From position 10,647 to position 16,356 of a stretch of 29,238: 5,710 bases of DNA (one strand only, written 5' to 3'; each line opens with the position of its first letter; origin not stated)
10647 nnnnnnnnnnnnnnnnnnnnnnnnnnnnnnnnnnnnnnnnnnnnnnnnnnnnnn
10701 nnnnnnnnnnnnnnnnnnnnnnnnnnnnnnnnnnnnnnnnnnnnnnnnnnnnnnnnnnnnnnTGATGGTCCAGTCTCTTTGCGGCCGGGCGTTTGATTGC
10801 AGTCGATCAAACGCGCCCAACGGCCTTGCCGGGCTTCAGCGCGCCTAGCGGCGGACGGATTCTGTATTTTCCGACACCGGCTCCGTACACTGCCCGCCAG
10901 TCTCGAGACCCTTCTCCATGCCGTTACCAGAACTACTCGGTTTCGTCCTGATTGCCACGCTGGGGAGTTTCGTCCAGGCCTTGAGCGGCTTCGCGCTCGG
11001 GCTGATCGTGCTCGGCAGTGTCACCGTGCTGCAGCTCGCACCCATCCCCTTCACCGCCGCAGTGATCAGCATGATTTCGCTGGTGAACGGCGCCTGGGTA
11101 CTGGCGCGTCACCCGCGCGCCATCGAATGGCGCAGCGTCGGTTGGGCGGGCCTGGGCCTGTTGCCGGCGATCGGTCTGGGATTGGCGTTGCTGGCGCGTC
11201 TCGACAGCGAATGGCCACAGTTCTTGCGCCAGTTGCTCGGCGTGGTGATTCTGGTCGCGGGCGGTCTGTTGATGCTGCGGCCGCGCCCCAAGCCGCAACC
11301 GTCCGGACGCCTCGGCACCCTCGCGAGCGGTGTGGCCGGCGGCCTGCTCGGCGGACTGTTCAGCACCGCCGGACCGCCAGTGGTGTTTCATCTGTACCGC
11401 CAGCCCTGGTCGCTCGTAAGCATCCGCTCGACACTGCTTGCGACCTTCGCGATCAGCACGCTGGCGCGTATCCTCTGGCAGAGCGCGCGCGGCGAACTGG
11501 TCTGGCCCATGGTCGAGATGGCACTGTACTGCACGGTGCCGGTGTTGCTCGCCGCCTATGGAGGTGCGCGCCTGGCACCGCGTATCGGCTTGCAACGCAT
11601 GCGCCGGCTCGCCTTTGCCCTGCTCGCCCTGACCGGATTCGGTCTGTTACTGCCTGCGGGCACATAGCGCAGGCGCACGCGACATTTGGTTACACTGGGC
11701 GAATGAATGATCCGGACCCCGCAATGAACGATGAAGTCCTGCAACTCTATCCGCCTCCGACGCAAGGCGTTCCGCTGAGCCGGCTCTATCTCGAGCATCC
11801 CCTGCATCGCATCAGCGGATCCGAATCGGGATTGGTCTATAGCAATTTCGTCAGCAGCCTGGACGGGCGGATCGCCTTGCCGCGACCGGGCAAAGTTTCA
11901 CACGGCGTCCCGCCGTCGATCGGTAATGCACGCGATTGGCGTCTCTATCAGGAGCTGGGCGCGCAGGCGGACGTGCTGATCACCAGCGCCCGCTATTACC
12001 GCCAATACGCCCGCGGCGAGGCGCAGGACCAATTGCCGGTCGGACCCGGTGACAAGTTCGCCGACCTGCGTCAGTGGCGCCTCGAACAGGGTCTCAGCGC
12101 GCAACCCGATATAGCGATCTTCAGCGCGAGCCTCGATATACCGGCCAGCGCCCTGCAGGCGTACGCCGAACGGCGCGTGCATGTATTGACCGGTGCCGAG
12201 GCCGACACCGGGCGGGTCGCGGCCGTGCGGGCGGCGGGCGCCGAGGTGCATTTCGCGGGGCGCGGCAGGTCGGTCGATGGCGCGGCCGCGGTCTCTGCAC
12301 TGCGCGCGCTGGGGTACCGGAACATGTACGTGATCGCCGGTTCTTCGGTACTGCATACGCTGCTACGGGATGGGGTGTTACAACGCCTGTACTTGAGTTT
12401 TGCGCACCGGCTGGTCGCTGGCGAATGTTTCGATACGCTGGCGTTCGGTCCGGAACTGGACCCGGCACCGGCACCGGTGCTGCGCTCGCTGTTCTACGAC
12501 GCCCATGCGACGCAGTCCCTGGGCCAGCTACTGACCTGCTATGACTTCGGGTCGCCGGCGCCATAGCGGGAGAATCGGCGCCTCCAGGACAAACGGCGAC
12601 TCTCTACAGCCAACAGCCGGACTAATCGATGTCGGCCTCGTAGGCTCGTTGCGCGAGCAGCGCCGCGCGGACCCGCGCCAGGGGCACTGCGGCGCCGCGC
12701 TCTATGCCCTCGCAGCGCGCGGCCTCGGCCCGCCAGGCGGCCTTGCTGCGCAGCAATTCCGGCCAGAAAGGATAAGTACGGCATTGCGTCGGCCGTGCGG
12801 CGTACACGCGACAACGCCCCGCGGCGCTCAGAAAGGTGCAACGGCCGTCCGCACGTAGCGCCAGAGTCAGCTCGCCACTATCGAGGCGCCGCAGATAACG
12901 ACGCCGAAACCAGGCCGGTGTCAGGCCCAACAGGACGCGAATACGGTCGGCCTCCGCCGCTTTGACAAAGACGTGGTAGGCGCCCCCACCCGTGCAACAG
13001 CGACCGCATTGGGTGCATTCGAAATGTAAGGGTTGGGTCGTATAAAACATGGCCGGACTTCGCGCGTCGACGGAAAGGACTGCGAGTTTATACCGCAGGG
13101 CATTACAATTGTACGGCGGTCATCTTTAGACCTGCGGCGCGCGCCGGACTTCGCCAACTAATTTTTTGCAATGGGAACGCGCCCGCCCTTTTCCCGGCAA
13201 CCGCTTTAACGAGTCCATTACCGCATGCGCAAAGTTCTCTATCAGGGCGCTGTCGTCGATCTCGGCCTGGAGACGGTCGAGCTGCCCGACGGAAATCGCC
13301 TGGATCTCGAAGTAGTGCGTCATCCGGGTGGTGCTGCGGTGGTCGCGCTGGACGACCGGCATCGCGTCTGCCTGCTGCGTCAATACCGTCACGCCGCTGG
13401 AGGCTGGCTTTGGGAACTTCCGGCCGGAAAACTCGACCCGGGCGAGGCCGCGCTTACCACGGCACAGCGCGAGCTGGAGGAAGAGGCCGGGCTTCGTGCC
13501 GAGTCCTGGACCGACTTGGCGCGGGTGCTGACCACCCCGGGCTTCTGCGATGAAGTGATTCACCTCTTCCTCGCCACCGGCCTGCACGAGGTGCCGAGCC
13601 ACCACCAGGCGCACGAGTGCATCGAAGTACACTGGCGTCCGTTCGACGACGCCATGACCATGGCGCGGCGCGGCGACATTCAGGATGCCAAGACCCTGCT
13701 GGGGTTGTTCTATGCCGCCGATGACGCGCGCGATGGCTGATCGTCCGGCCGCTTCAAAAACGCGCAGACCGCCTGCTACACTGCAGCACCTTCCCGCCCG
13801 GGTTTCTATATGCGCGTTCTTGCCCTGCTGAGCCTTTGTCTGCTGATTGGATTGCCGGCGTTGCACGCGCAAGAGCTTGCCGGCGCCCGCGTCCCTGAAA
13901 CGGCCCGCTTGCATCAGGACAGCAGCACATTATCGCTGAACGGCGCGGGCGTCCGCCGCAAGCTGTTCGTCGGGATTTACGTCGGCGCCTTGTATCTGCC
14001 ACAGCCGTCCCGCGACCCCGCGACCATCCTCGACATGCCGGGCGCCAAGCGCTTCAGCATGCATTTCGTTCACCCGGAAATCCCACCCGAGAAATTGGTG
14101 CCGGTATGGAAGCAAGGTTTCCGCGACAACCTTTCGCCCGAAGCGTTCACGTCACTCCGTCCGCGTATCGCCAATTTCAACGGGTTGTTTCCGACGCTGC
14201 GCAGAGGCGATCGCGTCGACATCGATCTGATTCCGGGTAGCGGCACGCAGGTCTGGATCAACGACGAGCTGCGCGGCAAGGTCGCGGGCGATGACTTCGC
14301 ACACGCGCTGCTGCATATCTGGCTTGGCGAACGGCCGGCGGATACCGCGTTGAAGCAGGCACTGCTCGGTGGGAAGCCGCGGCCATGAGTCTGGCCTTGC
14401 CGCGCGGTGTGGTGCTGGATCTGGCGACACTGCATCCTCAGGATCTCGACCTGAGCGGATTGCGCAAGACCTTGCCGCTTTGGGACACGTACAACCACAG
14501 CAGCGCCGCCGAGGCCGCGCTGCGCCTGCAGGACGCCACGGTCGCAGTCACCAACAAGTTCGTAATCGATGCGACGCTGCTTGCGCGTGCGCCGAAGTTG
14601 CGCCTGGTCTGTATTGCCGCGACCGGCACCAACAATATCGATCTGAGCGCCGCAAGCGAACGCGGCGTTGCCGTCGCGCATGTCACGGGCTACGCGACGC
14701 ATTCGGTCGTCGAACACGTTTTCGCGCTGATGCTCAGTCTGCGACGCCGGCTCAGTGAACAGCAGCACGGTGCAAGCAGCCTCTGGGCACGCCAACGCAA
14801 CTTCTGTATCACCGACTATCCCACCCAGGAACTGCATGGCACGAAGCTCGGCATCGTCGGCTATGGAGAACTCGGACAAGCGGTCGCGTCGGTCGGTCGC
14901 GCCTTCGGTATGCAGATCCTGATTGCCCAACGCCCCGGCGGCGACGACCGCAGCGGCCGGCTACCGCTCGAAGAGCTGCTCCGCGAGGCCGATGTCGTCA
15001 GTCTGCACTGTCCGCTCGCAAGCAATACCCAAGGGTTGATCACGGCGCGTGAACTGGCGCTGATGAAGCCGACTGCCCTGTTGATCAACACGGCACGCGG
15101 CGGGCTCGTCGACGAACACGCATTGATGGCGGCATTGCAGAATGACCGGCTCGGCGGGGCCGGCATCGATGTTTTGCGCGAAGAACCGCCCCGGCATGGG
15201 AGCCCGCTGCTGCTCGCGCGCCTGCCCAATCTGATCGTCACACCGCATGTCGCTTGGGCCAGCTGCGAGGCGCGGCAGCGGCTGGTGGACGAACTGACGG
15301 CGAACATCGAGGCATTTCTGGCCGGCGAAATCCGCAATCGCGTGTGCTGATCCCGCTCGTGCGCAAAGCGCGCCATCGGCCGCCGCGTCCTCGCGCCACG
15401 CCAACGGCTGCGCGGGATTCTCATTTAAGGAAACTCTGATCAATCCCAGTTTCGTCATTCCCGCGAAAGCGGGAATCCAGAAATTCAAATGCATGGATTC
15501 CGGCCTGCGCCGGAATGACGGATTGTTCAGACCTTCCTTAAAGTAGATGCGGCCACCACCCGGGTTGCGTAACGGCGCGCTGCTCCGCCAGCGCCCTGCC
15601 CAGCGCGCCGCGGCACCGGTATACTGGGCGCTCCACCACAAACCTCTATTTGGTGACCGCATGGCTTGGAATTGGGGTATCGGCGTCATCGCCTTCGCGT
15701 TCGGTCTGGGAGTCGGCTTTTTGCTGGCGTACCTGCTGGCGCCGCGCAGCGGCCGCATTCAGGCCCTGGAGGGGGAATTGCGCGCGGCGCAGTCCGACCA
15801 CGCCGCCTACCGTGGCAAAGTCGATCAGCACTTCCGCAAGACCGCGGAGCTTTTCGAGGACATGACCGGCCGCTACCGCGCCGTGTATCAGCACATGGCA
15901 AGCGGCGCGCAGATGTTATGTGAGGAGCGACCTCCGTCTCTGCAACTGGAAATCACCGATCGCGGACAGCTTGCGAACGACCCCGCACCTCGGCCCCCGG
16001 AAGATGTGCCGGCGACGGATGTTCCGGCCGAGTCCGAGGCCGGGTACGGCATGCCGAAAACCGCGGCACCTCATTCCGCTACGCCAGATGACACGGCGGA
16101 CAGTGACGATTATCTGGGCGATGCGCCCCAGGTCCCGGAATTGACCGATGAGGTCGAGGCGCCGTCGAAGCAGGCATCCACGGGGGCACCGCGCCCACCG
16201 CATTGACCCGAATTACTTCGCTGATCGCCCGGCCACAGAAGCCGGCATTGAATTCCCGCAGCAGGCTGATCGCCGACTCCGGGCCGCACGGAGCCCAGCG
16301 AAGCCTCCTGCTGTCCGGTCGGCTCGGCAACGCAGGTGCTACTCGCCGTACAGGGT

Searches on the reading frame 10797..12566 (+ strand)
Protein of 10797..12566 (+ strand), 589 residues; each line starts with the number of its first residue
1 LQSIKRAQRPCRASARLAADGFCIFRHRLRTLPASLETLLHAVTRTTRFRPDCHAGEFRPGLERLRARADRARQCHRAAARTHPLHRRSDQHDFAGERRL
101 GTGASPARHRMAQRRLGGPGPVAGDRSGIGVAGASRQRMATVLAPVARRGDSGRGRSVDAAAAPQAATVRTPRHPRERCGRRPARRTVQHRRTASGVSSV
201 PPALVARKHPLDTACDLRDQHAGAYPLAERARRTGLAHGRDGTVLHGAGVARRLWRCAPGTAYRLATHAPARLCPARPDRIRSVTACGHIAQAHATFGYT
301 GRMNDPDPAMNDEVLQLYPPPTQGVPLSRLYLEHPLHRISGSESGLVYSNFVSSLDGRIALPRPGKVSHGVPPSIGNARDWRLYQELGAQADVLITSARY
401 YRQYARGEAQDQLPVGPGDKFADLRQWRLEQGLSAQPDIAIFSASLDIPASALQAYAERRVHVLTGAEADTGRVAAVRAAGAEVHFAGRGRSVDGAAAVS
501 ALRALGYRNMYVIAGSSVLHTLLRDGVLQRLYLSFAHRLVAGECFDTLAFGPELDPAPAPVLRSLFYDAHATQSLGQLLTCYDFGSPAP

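Call 40: search_protein_families(library=pfam, proteins=[window:10797-12566:+], max_evalue=0.001)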
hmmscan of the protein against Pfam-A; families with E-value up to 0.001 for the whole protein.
window:10797-12566:+ (589 aa): 1 family
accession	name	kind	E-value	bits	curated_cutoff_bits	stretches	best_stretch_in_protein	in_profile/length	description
PF01872.23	RibD_C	-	3.5e-08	33.9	24.1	1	347-536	3-161/197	RibD C-terminal domain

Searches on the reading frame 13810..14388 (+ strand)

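Call 41: search_protein_families(library=pfam, proteins=[window:13810-14388:+], max_evalue=0.001)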
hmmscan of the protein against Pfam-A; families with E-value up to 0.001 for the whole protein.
window:13810-14388:+ (192 aa): 1 family
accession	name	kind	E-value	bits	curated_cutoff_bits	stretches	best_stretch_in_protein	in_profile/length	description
PF16036.10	Chalcone_3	-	3.2e-48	164.4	27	1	20-187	1-165/165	Chalcone isomerase-like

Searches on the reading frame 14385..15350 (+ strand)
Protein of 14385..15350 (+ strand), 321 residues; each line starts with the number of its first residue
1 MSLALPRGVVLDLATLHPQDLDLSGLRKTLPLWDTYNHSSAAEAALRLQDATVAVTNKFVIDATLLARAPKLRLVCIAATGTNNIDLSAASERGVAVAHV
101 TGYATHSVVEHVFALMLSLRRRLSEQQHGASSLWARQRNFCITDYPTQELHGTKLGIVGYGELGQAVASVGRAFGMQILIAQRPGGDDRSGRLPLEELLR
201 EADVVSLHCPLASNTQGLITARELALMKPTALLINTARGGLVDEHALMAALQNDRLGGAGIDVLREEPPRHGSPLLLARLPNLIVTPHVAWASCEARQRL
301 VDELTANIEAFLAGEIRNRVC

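Call 41: search_protein_families(library=pfam, proteins=[window:14385-15350:+], max_evalue=0.001)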
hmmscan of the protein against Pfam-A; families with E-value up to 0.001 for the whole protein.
window:14385-15350:+ (321 aa): 2 families
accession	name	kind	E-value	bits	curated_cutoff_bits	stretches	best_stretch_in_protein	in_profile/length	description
PF02826.25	2-Hacid_dh_C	-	9.2e-51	172.2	25.1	1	113-290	1-178/178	D-isomer specific 2-hydroxyacid dehydrogenase, NAD binding domain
PF00389.36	2-Hacid_dh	-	4.2e-24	85.2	24.6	1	34-318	23-131/134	D-isomer specific 2-hydroxyacid dehydrogenase, catalytic domain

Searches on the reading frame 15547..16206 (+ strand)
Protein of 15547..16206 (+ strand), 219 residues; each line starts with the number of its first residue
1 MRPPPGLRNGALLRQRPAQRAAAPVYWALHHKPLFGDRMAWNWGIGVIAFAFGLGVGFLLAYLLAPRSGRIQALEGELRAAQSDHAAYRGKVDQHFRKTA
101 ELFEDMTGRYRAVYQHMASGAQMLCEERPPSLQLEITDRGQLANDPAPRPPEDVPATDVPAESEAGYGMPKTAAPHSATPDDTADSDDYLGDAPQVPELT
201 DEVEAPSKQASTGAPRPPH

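Call 41: search_protein_families(library=pfam, proteins=[window:15547-16206:+], max_evalue=0.001)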
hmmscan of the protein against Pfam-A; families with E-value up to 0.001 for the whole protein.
window:15547-16206:+ (219 aa): 1 family
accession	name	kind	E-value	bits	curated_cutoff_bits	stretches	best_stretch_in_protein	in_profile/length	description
PF06295.17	ZapG-like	-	2.7e-16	60.2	33.5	1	47-129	2-84/123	Z-ring associated protein G-like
